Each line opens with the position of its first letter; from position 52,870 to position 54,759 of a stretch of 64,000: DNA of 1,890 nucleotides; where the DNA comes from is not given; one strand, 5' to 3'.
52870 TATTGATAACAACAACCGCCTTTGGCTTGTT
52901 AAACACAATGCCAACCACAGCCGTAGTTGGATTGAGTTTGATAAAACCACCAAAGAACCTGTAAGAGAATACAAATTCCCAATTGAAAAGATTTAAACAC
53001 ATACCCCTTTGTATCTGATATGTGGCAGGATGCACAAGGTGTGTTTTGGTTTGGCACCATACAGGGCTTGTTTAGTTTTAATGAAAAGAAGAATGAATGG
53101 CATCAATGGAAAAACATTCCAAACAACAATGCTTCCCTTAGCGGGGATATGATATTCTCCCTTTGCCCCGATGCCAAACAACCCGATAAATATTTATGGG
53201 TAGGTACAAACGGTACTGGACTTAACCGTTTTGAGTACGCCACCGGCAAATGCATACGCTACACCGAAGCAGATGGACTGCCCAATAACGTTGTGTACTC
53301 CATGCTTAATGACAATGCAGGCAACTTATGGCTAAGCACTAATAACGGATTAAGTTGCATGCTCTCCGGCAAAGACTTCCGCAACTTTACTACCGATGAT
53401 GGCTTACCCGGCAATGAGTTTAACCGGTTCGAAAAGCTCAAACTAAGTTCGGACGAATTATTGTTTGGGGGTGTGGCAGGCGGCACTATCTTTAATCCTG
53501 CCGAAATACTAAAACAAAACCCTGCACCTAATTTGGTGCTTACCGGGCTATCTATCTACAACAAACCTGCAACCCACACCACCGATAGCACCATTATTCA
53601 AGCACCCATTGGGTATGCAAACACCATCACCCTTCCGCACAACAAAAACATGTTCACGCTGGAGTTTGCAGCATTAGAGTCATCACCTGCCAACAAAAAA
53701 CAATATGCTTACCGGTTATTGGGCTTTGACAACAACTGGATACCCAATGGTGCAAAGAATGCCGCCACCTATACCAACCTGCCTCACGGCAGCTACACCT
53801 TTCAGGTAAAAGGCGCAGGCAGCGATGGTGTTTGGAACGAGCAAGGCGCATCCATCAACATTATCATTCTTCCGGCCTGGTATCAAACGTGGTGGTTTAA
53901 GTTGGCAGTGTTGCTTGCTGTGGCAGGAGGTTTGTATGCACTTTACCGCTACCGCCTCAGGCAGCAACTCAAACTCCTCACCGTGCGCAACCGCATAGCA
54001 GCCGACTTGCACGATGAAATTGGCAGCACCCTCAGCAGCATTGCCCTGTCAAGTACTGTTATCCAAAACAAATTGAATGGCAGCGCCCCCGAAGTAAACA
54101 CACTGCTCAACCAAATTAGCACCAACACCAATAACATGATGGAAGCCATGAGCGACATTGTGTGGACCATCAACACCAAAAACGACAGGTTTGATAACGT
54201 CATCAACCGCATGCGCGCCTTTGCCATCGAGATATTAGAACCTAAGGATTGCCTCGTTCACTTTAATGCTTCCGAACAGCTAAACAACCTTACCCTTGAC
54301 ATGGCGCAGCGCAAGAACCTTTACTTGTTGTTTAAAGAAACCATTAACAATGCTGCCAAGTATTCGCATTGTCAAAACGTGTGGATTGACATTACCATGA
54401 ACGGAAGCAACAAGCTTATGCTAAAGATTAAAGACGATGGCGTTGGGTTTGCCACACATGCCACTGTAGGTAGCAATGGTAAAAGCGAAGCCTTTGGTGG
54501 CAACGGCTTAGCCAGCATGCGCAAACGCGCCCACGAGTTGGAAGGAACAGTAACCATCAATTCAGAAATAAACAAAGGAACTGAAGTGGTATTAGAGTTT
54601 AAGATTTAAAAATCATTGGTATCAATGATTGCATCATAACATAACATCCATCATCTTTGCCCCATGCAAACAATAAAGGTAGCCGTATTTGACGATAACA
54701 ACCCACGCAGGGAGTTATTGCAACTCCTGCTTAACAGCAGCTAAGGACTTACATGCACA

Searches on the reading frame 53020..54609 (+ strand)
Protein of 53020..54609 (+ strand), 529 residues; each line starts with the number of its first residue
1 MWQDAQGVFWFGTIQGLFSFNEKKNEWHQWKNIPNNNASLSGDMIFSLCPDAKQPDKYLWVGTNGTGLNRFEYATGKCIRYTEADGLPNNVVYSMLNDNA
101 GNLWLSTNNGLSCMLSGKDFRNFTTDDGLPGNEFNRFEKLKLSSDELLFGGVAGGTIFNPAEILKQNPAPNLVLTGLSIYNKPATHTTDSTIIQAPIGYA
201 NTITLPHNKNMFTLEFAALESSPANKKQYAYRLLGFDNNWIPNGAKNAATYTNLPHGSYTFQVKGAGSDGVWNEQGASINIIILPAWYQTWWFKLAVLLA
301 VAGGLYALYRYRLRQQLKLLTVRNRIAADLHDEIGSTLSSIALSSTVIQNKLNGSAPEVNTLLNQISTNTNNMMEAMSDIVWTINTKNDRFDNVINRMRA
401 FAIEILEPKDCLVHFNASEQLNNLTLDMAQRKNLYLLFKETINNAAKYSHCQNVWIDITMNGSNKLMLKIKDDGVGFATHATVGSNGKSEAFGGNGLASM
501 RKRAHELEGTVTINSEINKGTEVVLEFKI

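Call 64: search_protein_families(library=pfam, proteins=[window:53020-54609:+], max_evalue=0.00001)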
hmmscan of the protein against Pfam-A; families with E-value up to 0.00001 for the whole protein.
window:53020-54609:+ (529 aa): 4 families
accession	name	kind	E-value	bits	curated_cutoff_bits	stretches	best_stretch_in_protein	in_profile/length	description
PF07495.19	Y_Y_Y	-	2.7e-17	62.8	26.6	1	224-284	5-65/65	Y_Y_Y domain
PF02518.31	HATPase_c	-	1e-11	45.6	26.4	1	431-528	3-108/111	Histidine kinase-, DNA gyrase B-, and HSP90-like ATPase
PF07494.17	Reg_prop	-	2.5e-10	39.7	20.4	0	86-109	1-24/24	Two component regulator propeller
PF07730.19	HisKA_3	-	2.8e-09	37.8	24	1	323-385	2-64/68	Histidine kinase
